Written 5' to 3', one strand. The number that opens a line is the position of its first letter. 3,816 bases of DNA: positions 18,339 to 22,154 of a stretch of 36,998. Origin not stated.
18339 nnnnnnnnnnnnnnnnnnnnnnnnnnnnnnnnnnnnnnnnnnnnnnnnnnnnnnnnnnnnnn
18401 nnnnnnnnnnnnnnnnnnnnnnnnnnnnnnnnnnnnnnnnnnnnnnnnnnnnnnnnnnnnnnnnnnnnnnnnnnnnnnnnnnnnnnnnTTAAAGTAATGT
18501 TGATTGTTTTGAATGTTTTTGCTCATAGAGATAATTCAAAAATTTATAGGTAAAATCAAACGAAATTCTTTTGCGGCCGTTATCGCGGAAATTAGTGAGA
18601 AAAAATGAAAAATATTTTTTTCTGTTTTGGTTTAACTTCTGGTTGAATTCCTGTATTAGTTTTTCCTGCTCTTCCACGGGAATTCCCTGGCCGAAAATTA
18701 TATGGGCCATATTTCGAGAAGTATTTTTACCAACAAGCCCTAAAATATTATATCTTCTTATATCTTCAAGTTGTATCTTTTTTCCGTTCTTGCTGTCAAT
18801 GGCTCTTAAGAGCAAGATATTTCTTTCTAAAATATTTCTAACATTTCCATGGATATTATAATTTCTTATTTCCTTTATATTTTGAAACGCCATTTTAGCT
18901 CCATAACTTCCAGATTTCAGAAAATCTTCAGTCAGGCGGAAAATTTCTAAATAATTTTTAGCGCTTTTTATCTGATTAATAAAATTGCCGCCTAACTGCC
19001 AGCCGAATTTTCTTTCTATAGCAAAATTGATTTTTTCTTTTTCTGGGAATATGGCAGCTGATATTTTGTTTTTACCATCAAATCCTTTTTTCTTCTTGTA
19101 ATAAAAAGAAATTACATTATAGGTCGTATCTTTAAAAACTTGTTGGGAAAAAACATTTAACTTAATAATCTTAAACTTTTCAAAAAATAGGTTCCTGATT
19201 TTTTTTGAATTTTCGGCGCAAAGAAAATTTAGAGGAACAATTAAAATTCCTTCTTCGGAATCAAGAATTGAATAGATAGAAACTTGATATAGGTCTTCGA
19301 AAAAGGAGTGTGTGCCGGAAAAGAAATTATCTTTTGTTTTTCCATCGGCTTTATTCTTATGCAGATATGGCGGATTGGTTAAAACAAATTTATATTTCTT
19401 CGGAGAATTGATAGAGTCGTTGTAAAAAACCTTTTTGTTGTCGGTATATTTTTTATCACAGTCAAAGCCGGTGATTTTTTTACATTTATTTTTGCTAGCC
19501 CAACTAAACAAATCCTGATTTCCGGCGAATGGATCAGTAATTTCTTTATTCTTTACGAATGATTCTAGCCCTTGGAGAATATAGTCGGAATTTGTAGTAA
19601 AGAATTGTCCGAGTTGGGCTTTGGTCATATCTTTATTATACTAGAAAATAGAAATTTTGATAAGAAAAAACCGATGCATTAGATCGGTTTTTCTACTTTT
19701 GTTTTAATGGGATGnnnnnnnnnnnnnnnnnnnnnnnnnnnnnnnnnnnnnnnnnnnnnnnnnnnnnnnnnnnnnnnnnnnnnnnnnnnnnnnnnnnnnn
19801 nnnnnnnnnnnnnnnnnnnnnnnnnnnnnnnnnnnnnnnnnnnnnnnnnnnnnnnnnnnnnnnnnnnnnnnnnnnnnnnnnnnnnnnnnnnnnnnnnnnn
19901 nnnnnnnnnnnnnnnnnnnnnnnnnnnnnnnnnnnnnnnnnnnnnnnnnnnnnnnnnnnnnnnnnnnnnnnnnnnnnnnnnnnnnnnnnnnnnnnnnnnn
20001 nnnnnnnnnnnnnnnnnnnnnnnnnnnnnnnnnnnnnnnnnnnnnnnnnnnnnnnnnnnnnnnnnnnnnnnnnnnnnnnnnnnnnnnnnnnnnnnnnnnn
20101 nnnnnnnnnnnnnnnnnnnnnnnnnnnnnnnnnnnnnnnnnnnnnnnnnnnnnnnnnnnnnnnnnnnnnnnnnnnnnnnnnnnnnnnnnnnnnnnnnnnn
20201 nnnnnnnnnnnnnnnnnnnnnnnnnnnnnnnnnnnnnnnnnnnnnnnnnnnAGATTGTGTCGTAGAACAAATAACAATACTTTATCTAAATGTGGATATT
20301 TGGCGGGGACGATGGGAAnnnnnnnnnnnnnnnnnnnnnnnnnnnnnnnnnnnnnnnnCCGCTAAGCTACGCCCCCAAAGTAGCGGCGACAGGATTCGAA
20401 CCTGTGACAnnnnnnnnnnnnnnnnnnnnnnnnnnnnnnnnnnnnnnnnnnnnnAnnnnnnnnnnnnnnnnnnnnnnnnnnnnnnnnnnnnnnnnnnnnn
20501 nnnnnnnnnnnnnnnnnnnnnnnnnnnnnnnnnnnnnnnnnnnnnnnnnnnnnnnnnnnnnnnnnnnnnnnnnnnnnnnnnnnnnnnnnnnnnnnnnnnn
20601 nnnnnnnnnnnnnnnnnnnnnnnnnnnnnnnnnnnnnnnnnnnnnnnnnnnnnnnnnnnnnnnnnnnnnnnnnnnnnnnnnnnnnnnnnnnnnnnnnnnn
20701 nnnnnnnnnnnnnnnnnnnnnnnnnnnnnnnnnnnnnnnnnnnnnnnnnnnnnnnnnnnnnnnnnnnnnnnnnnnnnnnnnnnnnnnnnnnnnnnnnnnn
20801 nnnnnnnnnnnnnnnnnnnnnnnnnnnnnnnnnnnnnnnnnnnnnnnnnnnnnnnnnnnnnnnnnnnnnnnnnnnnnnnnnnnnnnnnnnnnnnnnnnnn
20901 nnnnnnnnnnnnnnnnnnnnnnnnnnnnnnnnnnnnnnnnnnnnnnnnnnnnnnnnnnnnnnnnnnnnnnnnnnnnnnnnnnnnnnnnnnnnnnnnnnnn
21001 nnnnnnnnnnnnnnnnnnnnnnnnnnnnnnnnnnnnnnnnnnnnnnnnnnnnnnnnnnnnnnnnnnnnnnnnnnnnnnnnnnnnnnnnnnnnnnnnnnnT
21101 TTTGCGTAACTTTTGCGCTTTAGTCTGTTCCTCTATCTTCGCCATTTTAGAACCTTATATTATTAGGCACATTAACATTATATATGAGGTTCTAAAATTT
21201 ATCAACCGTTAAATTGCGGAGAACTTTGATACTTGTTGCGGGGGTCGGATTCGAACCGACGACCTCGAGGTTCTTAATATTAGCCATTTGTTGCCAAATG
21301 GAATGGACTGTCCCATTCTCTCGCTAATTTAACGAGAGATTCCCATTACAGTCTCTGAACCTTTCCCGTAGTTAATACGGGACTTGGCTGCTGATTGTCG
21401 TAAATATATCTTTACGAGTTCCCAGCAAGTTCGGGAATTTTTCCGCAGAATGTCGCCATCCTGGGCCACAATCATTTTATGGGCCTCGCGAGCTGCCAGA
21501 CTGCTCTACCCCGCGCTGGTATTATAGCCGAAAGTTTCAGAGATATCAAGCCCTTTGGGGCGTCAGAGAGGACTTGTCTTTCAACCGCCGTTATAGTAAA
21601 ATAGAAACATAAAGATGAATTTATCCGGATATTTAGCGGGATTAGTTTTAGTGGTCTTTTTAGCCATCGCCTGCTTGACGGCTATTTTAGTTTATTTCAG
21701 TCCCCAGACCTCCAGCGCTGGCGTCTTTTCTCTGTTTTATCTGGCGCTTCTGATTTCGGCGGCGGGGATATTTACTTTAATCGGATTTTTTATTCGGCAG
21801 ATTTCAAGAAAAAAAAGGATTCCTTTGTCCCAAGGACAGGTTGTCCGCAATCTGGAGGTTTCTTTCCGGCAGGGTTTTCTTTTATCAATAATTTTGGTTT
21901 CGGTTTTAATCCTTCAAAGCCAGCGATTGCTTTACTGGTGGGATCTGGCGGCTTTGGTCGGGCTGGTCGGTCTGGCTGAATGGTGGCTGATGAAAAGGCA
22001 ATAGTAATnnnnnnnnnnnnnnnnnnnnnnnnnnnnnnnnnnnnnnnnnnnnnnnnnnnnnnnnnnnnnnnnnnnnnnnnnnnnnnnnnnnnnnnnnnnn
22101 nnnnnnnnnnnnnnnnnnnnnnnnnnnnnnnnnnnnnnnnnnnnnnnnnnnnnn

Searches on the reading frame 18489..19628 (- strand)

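Call 74: search_protein_families(library=pfam, proteins=[window:18489-19628:-], max_evalue=0.001)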
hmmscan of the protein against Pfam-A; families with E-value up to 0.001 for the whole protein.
window:18489-19628:- (379 aa): 0 families

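Call 80: search_protein_families(library=padloc, proteins=[window:18489-19628:-], max_evalue=0.001)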
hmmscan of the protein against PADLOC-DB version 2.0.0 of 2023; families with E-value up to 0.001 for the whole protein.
window:18489-19628:- (379 aa): 1 family
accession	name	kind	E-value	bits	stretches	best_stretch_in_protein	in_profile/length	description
PDLC03227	MTase_II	-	0.00033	17.7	1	70-169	124-227/494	Type II methyltransferase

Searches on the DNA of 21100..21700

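Call 60: search_rna_families(source=window, start=21100, end=21700, threshold=evalue, max_evalue=1)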
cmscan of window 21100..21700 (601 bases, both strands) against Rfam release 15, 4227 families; matches with E-value up to 1: 1.
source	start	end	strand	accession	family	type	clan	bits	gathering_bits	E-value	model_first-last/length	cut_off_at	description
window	21284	21488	-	RF00028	Intron_gpI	Intron;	-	71.3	50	3.8e-18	1-253/253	no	Group I catalytic intron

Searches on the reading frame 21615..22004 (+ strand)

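Call 4: search_protein_families(library=pfam, proteins=[window:21615-22004:+], max_evalue=0.1)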
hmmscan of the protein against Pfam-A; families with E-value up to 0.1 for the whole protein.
window:21615-22004:+ (129 aa): 1 family
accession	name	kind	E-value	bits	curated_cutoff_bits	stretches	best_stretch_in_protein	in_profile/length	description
PF09990.14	DUF2231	-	0.064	13.8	26.4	0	13-98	13-91/139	Predicted membrane protein (DUF2231)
